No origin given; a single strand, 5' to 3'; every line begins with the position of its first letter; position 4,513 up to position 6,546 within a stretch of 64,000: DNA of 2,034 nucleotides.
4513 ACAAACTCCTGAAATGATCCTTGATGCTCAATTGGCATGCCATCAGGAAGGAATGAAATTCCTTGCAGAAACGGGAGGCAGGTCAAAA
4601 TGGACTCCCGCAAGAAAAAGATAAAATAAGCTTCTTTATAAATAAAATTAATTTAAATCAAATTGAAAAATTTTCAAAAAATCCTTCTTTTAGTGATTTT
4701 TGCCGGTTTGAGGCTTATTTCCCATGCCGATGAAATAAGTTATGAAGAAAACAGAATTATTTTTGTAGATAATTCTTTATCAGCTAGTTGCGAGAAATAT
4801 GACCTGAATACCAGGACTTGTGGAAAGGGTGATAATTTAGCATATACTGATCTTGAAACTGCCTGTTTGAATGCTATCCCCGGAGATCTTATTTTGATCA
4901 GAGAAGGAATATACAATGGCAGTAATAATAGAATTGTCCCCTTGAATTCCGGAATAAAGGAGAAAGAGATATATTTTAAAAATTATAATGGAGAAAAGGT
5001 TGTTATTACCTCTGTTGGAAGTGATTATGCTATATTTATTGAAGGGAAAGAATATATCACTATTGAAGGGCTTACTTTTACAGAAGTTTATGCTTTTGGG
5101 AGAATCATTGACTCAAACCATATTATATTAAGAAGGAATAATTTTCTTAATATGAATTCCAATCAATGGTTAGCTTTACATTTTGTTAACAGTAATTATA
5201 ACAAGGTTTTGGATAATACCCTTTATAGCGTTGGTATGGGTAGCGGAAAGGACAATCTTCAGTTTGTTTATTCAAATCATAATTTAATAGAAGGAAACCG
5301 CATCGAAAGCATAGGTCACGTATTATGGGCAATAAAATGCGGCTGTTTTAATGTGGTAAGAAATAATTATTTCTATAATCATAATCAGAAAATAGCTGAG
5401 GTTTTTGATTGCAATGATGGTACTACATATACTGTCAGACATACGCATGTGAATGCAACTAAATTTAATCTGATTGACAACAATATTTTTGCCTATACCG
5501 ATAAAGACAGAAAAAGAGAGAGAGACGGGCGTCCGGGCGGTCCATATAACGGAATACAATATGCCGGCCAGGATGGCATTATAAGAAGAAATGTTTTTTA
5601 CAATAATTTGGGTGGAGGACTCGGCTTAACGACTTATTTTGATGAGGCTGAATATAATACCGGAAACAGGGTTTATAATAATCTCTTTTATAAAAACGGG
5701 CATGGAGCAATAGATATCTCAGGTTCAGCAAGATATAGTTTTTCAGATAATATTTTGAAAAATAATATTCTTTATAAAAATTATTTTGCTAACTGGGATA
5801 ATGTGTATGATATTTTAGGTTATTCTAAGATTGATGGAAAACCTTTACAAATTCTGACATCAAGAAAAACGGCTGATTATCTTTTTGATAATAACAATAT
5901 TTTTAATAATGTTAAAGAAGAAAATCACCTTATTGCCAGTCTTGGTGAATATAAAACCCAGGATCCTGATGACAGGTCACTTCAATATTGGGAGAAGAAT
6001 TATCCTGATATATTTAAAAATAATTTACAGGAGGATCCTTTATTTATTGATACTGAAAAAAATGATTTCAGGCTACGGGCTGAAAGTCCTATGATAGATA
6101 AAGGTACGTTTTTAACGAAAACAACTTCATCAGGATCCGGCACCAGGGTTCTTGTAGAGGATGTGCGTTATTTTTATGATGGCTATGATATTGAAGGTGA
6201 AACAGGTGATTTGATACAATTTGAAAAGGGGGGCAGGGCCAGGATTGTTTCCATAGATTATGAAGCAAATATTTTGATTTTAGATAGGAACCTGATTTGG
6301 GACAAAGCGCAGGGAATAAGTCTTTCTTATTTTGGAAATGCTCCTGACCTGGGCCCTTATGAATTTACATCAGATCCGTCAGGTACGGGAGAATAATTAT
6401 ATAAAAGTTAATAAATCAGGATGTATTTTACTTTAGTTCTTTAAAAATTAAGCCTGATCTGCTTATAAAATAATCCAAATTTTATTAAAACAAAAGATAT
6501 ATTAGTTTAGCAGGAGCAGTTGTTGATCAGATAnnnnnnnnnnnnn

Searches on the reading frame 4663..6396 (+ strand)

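Call 7: search_protein_families(library=pfam, proteins=[window:4663-6396:+], max_evalue=0.001)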
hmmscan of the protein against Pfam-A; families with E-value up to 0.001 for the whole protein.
window:4663-6396:+ (577 aa): 2 families
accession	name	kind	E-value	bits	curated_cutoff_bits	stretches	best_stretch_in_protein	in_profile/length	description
PF13229.12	Beta_helix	-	4.7e-09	36.5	25.9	1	123-267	2-138/158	Right handed beta helix region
PF05048.19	NosD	-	7.3e-05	22.7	23.6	1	70-246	3-178/212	Periplasmic copper-binding protein (NosD)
